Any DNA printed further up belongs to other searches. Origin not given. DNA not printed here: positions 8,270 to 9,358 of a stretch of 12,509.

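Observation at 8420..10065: Tandem, translationally coupled pair of paralogous serine recombinases in an archaeal chromosome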

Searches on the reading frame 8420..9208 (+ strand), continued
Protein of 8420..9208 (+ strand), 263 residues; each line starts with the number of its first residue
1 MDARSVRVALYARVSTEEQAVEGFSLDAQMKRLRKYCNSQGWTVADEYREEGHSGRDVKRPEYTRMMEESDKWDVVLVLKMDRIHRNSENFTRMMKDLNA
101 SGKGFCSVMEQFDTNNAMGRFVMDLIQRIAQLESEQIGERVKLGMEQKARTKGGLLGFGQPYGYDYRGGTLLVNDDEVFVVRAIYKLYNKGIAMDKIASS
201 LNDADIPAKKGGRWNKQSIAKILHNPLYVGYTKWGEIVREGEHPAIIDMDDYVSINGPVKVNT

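Call 33: search_solved_structures(query=window:8420-9208:+, max_evalue=0.001, show_alignments=2)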
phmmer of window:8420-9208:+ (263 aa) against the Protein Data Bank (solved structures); distinct sequences matched with E-value up to 0.001: 16.
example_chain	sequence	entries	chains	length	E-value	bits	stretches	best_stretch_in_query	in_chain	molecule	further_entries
3bvp_A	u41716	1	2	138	3.4e-25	92.5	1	7-135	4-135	TP901-1 Integrase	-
3guv_A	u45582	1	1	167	1.7e-16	64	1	5-153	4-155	Site-specific recombinase, resolvase family protein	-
2gm4_A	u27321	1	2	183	1.9e-12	50.7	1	11-158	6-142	Transposon gamma-delta resolvase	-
4m6f_A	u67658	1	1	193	2.7e-11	47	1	47-157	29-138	DNA-invertase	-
3uj3_X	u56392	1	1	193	3.1e-11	46.7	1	47-157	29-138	DNA-invertase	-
1gdt_A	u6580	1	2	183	4.5e-11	46.2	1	7-158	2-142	PROTEIN (GAMMA DELTA RESOLVASE)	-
3g13_A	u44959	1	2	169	5.6e-11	45.9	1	4-163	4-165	Putative conjugative transposon recombinase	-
1gdr_A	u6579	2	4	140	9e-11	45.2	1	7-153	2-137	GAMMA DELTA-RESOLVASE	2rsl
5cy1_A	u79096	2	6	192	3.5e-10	43.3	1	7-159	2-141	Transposon Tn3 resolvase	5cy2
1zr2_A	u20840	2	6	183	1.6e-09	41.1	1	11-158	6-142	Transposon gamma-delta resolvase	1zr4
2gm5_A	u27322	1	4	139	2.9e-08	37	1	11-147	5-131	Transposon gamma-delta resolvase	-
9dxh_A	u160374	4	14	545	2.1e-07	34.2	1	54-235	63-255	Resolvase homolog YokA | Site-specific recombinase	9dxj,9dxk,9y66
9dxd_A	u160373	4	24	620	2.8e-07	33.8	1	54-235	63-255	Resolvase homolog YokA,SPbeta prophage-derived uncharacterized protein YotN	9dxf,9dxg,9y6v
1ght_A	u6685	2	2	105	0.00011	25.3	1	7-120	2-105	TRANSPOSON GAMMA-DELTA RESOLVASE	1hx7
9iu2_A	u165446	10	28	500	0.00013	25.1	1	25-164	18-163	Integrase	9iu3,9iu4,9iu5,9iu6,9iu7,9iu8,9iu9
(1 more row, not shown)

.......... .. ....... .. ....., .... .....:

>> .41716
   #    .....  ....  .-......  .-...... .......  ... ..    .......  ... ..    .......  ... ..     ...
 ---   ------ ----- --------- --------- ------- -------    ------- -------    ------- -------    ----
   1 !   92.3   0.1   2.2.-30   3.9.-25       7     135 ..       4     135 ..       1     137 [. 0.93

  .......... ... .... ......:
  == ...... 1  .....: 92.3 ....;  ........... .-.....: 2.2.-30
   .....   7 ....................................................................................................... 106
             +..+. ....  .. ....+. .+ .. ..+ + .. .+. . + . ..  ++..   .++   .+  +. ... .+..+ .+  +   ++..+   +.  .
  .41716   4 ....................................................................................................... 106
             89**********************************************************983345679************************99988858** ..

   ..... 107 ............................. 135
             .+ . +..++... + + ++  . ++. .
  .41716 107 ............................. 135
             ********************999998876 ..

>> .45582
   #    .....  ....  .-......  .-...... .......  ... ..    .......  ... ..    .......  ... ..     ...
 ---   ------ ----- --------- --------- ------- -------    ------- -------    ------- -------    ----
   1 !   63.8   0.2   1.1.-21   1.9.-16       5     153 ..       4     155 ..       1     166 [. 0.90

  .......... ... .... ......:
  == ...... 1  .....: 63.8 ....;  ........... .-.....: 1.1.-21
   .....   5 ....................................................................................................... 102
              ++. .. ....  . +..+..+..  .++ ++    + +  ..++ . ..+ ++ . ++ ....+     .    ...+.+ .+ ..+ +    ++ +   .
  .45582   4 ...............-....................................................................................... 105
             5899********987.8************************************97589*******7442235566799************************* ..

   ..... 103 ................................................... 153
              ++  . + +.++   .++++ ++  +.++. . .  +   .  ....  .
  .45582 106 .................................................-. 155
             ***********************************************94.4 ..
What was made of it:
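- Closest known: Phage large serine integrases. Same: TP901-1 is the best sequence match (call 33).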

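Call 37: find_related_loci(query=A1, collection=viral_contigs, flank=10000)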
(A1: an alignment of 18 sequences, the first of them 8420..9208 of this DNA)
Query A1 (263 aa) in viral_contigs; peptide patterns used: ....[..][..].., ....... (x = any residue, [..] = any of these).
600 stretches matched a pattern (row limit reached: there are more); 557 encode a relative of the query (tblastn E <= 1e-3); the best 80 are kept; 80 distinct loci.
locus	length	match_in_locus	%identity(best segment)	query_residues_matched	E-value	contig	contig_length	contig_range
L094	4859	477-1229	57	5-255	6e-92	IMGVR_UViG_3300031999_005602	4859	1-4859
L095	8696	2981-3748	41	2-248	2e-60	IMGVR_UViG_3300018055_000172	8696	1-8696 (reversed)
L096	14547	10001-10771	40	6-259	4e-58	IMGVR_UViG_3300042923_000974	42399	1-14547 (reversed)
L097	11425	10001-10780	42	6-252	9e-58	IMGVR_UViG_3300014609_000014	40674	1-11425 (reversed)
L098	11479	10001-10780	38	4-252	8e-56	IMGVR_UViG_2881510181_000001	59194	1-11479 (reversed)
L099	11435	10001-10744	40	2-247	3e-55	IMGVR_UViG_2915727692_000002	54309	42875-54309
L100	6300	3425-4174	40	6-252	8e-55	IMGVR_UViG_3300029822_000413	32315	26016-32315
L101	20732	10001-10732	40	6-247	3e-54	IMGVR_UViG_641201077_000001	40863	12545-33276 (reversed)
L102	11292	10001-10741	41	6-252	2e-54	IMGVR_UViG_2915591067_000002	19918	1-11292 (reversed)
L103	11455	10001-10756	40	6-247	5e-54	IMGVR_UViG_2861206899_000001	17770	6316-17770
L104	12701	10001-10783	39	1-255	4e-54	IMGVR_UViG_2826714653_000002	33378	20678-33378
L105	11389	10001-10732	39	6-247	9e-54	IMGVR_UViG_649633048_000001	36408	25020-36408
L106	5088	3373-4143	38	8-259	1e-53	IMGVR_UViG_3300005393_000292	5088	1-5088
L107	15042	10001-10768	40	6-255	9e-54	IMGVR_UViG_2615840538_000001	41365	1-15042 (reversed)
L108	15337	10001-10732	39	6-247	2e-53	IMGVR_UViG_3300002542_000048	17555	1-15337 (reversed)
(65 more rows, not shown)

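Call 40: search_protein_families(library=pfam, proteins=[L016:7935-8315:+, L016:8330-8614:+, L016:11040-11699:+, L019:4297-5679:+, L019:5698-6660:+, L020:8193-8900:+, L025:13155-15062:-, L019:6694-7206:+, L019:7253-8248:+, L025:7303-7734:-], max_evalue=0.001)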
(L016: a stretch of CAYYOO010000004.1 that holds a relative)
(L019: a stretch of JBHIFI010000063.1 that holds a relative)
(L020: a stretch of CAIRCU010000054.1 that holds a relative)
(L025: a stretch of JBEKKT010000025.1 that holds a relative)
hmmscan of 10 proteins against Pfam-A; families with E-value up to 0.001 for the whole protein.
L016:7935-8315:+ (127 aa): 1 family
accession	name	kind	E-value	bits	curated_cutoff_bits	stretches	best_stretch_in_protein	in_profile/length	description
PF01201.27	Ribosomal_S8e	-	5.7e-37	127.4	30.2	1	4-125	1-133/133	Ribosomal protein S8e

L016:8330-8614:+ (95 aa): 1 family
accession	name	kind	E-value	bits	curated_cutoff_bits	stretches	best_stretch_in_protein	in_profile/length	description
PF01922.23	SRP19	-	7.9e-22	78.3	25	1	14-94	1-81/95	SRP19 protein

L016:11040-11699:+ (220 aa): 14 families
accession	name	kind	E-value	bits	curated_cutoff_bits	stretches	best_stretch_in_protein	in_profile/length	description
PF02254.24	TrkA_N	-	5.4e-25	88.4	23.8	1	6-122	1-116/116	TrkA-N domain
PF02080.26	TrkA_C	-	6.3e-12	45.7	27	1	153-218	3-70/71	TrkA-C domain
PF03435.24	Sacchrp_dh_NADP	-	8.4e-11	42.7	25.1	1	6-111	1-110/129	Saccharopine dehydrogenase NADP binding domain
PF13460.12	NAD_binding_10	-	5.4e-08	33.4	27.2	1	11-101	3-96/184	NAD(P)H-binding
PF03807.23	F420_oxidored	-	8.7e-08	33.1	21.6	1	6-103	2-93/94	NADP oxidoreductase coenzyme F420-dependent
PF13241.12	NAD_binding_7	-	2.4e-07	31.7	22.1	1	4-107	8-97/104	Putative NAD(P)-binding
PF01488.26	Shikimate_DH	-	7.4e-06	26.5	24.3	1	4-80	13-86/138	Shikimate / quinate 5-dehydrogenase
PF01262.27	AlaDh_PNT_C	-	4.4e-05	23.4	23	1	5-77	30-100/214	Alanine dehydrogenase/PNT, C-terminal domain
PF23443.1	DUF7126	-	4.6e-05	24.1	28.7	1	31-129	2-97/102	Family of unknown function (DUF7126)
PF02558.23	ApbA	-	0.00021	21.4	22.2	1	6-77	1-74/150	Ketopantoate reductase PanE/ApbA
PF00107.32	ADH_zinc_N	-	0.00051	20.4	31.8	1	13-112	1-101/129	Zinc-binding dehydrogenase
PF02737.24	3HCDH_N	-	0.00051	20.4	22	1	6-79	2-72/180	3-hydroxyacyl-CoA dehydrogenase, NAD binding domain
PF00106.31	adh_short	-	0.00068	19.6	26.6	0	6-64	3-66/195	short chain dehydrogenase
PF01113.26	DapB_N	-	0.00082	19.9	25.6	0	4-97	1-94/124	Dihydrodipicolinate reductase, N-terminus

L019:4297-5679:+ (461 aa): 11 families
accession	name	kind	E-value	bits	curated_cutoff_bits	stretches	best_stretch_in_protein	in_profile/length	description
PF00004.35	AAA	-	1.2e-10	42.4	21.2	1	42-124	1-74/131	ATPase family associated with various cellular activities (AAA)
PF25361.1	AAA_lid_RFC1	-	5.3e-10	39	34.9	1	175-229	3-57/59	RFC1-like, AAA+ ATPase lid domain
PF21960.2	RCF1-5-like_lid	-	2.8e-08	34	27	1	179-218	2-42/43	RCF1/5-like, AAA+ ATPase lid domain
PF13401.12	AAA_22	-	3e-06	28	27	1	38-123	4-97/130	AAA domain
PF03215.21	Rad17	-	1.3e-05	25.7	23.8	1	3-74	8-81/186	Rad17 P-loop domain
PF13191.12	AAA_16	-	4.9e-05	24.3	32.6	1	16-148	2-140/167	AAA ATPase domain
PF16193.11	AAA_assoc_2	-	0.00015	22.4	34.3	1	186-226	2-48/81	AAA C-terminal domain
PF22608.2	DNAX_ATPase_lid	-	0.00033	20.8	27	1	176-208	2-34/49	DNA polymerase III clamp loader subunit, ATPase lid domain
PF20720.3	nSTAND3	-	0.00039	20.6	27.2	0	32-63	10-41/155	Novel STAND NTPase 3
PF05496.18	RuvB_N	-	0.0005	20.3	27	1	9-67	2-61/159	Holliday junction DNA helicase RuvB P-loop domain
PF07728.20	AAA_5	-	0.00092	19.7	22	0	42-118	2-77/139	AAA domain (dynein-related subfamily)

L019:5698-6660:+ (321 aa): 2 families
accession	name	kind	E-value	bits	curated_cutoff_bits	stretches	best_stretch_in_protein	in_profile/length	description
PF08608.17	Wyosine_form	-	2.7e-24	85.6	22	1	247-306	1-61/63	Wyosine base formation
PF04055.27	Radical_SAM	-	7.4e-14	52.7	29.5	1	67-236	4-157/166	Radical SAM superfamily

L020:8193-8900:+ (236 aa): 2 families
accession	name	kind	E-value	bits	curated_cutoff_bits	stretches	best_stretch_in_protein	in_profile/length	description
PF00227.31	Proteasome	-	5.8e-53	179.8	22.4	1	32-215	1-188/189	Proteasome subunit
PF10584.14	Proteasome_A_N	-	1.3e-12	47.6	27.7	1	9-31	1-23/23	Proteasome subunit A N-terminal signature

L025:13155-15062:- (636 aa): 7 families
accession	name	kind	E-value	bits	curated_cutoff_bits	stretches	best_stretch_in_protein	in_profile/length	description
PF10996.14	Beta-Casp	-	2.7e-33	115.5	27.7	1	422-546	2-120/120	Beta-Casp domain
PF17214.9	KH_TffA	-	4.8e-29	100.6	22.6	1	5-71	2-68/68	Transcription termination factor FttA, KH domain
PF07521.17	RMMBL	-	2.4e-16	59.9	21.6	1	566-627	4-63/63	Zn-dependent metallo-hydrolase RNA specificity domain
PF00753.33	Lactamase_B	-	1.2e-14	55.1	22.7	1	194-394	6-177/196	Metallo-beta-lactamase superfamily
PF16661.11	Lactamase_B_6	-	1.9e-13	50.7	27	1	198-340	1-149/193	Metallo-beta-lactamase superfamily domain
PF12706.13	Lactamase_B_2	-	1.2e-10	41.8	27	1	205-356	2-147/200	Beta-lactamase superfamily domain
PF07650.23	KH_2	-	0.00016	21.9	22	1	88-129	12-55/78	KH domain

L019:6694-7206:+ (171 aa): 1 family
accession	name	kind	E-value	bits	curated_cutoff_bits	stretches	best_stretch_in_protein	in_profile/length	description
PF09335.16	VTT_dom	-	0.00015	22.6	33.9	1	49-162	12-120/123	VTT domain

L019:7253-8248:+ (332 aa): 6 families
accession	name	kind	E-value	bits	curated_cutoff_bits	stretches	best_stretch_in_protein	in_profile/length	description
PF17835.6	NOG1_N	-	6.6e-37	127.5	22.9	1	7-161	3-160/160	NOG1 N-terminal helical domain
PF01926.29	MMR_HSR1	-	2.4e-21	76.4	21.9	1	166-286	1-113/113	50S ribosome-binding GTPase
PF06858.20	NOG1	-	5.1e-20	71.5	27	1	231-288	1-58/58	Nucleolar GTP-binding protein 1 (NOG1)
PF02421.24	FeoB_N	-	6.5e-13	48.9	27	1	166-305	2-133/156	Ferrous iron transport protein B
PF04548.22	AIG1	-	1.9e-05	24.6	27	1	198-293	36-133/212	AIG1 family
PF09439.16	SRPRB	-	0.00025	20.9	25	1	164-298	3-131/178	Signal recognition particle receptor beta subunit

L025:7303-7734:- (144 aa): 0 families

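Call 41: search_protein_families(library=pfam, proteins=[L023:10100-10906:+, L043:5206-6531:+, L034:11289-11858:+, L039:9047-10984:+, L042:3135-3872:+, L028:8429-8998:-, L013:13596-14450:-, L013:13245-13583:-, L036:10829-11554:+, L035:4553-5233:+], max_evalue=0.001)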
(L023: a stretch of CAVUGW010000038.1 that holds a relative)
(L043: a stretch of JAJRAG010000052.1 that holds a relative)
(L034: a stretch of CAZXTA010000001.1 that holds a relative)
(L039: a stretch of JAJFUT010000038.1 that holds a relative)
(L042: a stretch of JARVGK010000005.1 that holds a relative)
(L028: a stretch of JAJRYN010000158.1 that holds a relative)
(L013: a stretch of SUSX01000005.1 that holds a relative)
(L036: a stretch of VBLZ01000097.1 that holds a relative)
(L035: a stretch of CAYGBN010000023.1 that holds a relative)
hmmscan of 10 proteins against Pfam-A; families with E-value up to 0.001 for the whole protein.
L023:10100-10906:+ (269 aa): 1 family
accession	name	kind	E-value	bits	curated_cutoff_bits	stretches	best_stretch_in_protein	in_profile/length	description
PF01619.24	Pro_dh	-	6.6e-27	95.2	27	1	21-254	5-266/278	Proline dehydrogenase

L043:5206-6531:+ (442 aa): 0 families

L034:11289-11858:+ (190 aa): 0 families

L039:9047-10984:+ (646 aa): 2 families
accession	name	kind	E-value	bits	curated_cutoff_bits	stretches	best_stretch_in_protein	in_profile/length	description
PF18938.6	aRib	-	0.00017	21.8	27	0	428-459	30-62/71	Atypical Rib domain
PF06739.17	SBBP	-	0.00063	20.1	20.5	0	438-449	17-28/38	Beta-propeller repeat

L042:3135-3872:+ (246 aa): 2 families
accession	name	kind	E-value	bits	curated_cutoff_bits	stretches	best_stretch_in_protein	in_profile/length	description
PF07973.19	tRNA_SAD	-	4.8e-11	42.9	24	1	193-238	2-44/44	Threonyl and Alanyl tRNA synthetase second additional domain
PF01411.24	tRNA-synt_2c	-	4.2e-10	39.2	30.3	1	22-93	477-551/552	tRNA synthetases class II (A)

L028:8429-8998:- (190 aa): 10 families
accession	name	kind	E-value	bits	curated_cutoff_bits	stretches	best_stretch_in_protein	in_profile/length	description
PF13847.12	Methyltransf_31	-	1.3e-11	44.9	27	1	49-152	1-112/145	Methyltransferase domain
PF03059.22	NAS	-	2.3e-10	40.7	27.1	1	36-177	102-257/276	Nicotianamine synthase protein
PF13649.12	Methyltransf_25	-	6.7e-10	40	27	1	55-139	1-91/97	Methyltransferase domain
PF01135.25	PCMT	-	2.1e-06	28.1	20.3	1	45-111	67-134/210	Protein-L-isoaspartate(D-aspartate) O-methyltransferase (PCMT)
PF05175.20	MTS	-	2.6e-06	27.6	23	1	47-145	30-126/170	Methyltransferase small domain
PF08241.18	Methyltransf_11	-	9.7e-06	26.6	21.2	1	56-129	1-72/95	Methyltransferase domain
PF08242.18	Methyltransf_12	-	2.4e-05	25.4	30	1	56-139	1-90/98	Methyltransferase domain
PF01209.24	Ubie_methyltran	-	6.4e-05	22.9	20.1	1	45-129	41-128/233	ubiE/COQ5 methyltransferase family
PF02390.23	Methyltransf_4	-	0.00033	20.6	24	1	55-113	5-63/173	Putative methyltransferase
PF02353.26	CMAS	-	0.00088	19.1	27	0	44-102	55-112/273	Mycolic acid cyclopropane synthetase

L013:13596-14450:- (285 aa): 2 families
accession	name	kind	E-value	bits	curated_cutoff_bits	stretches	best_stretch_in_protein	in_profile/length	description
PF13365.12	Trypsin_2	-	6.3e-15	56.6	27.6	1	33-224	2-144/144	Trypsin-like peptidase domain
PF00089.32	Trypsin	-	5.9e-07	30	20.6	1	35-226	30-196/220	Trypsin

L013:13245-13583:- (113 aa): 0 families

L036:10829-11554:+ (242 aa): 1 family
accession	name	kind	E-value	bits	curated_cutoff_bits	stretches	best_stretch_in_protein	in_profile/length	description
PF07508.19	Recombinase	-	6.4e-23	81.4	21.1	1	135-221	2-102/102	Recombinase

L035:4553-5233:+ (227 aa): 1 family
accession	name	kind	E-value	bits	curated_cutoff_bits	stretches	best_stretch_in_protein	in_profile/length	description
PF07508.19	Recombinase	-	4.6e-22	78.6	21.1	1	126-212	2-102/102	Recombinase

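Call 59: predict_structure(alignment_id=A2)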
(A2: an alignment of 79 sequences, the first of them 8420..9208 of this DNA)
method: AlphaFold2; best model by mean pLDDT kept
length: 263 residues; sequences in the alignment: 79
mean_pLDDT: 88.6   pTM: 0.57
mean pLDDT of the five models: 88.6, 86.5, 86.1, 84.4, 83.4
residues with pLDDT >= 90: 149; 70-90: 95; 50-70: 17; < 50: 2
segments of 3 or more residues with pLDDT < 50: none
pLDDT, mean of each block of 10 residues (from residue 1): 76 74 76 94 95 85 95 95 87 92 93 88 85 85 85 73 88 94 97 97 93 94 94 88 93 93 71
secondary structure, 60 per line:
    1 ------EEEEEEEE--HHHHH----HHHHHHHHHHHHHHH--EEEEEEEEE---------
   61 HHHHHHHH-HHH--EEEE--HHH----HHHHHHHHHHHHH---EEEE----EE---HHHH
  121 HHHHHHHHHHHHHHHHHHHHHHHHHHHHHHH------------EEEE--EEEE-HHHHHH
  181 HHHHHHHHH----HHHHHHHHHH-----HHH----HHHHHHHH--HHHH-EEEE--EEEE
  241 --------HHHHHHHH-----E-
elements in order: E7-14 H17-21 H26-40 E43-51 H61-68 E75-78 H88-100 E104-107 H117-151 E164-167 E170-173 H175-189 H194-203 H216-223 H226-229 E231-234 E237-240 H249-256
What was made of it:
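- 8420..9211 (+): Gene A: 263-aa serine recombinase with a catalytic domain, a long E-helix and a recombinase domain, but no zinc-ribbon/coiled-coil domain. The AlphaFold model has pLDDT 88.6 and ends after the recombinase domain (call 59).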

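Call 62: fold_search(model_id=the predicted structure, library=pdb)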
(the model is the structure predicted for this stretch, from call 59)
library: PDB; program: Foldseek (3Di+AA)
matches with E <= 10: 964; with E <= 0.001: 66
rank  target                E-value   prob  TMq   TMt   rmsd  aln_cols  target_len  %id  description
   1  9iu2_A                1.4e-14  1.00  0.52  0.33   7.6       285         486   18  Cryo-EM structure of the large serine recombinase Bxb1 in complex with attP and attB (GT/TT CDN) in the pre-strand exc (released 2026-03-04)
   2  9y66_C                2.5e-13  1.00  0.44  0.24  13.4       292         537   23  attLsym bound serine integrase complex in the dimeric state (released 2026-02-04)
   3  9dxd_A                3.2e-13  1.00  0.49  0.28  10.3       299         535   22  attLmm bound serine integrase and RDF complex in the pre-rotation state (released 2026-01-21)
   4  9dxh_A                4.1e-13  1.00  0.46  0.26  11.2       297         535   22  attPmm and attBmm bound serine integrase complex in the pre-rotation state (released 2026-01-21)
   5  9y66_A                4.1e-13  1.00  0.43  0.24  14.3       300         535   23  attLsym bound serine integrase complex in the dimeric state (released 2026-02-04)
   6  3bvp_A                6.4e-13  1.00  0.47  0.89   1.7       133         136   39  Crystal Structure of the N-terminal Catalytic Domain of TP901-1 Integrase (released 2008-08-12)
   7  9dxf_A                9.3e-13  1.00  0.48  0.28  10.4       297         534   22  attLmm bound serine integrase and RDF complex in the post-rotation state (released 2026-01-21)
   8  3bvp_B                2.2e-12  1.00  0.46  0.90   1.5       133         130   37  Crystal Structure of the N-terminal Catalytic Domain of TP901-1 Integrase (released 2008-08-12)
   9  9rah_B                7.1e-11  1.00  0.37  0.18  15.9       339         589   15  Autoinhibited PhiC31 integrase-attL complex (released 2026-02-11)
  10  9rah_A                7.1e-11  1.00  0.36  0.18  17.4       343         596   16  Autoinhibited PhiC31 integrase-attL complex (released 2026-02-11)
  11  9tep_A                1.9e-10  1.00  0.36  0.18  17.4       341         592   16  PhiC31 integraseS12A-attB-RDF complex (released 2026-02-11)
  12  4bqq_A                4.0e-10  1.00  0.33  0.27  21.4       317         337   16  Protein crystal structure of the N-terminal and recombinase domains of the Streptomyces temperate phage serine recombi (released 2013-06-12)
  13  3g13_A                6.6e-10  1.00  0.48  0.79   4.1       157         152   27  Crystal structure of putative conjugative transposon recombinase from Clostridium difficile (released 2009-02-10)
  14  4bqq_B                7.0e-10  1.00  0.52  0.44   7.7       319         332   16  Protein crystal structure of the N-terminal and recombinase domains of the Streptomyces temperate phage serine recombi (released 2013-06-12)
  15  2gm4_B                1.1e-09  1.00  0.34  0.48  10.5       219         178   24  An activated, tetrameric gamma-delta resolvase: Hin chimaera bound to cleaved DNA (released 2006-06-27)
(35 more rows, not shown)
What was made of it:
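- On Serine recombinase superfamily: The fold is confirmed by the model and Foldseek (calls 59, 62).
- On Large serine recombinases (phage and ICE integrases): Superposes on the recombinase domain of PDB 4KIS (call 62).
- Closest known: Phage large serine integrases. Same: The recombinase domain superposes on PDB 4KIS at 2.6 Å over 119 columns (call 62).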
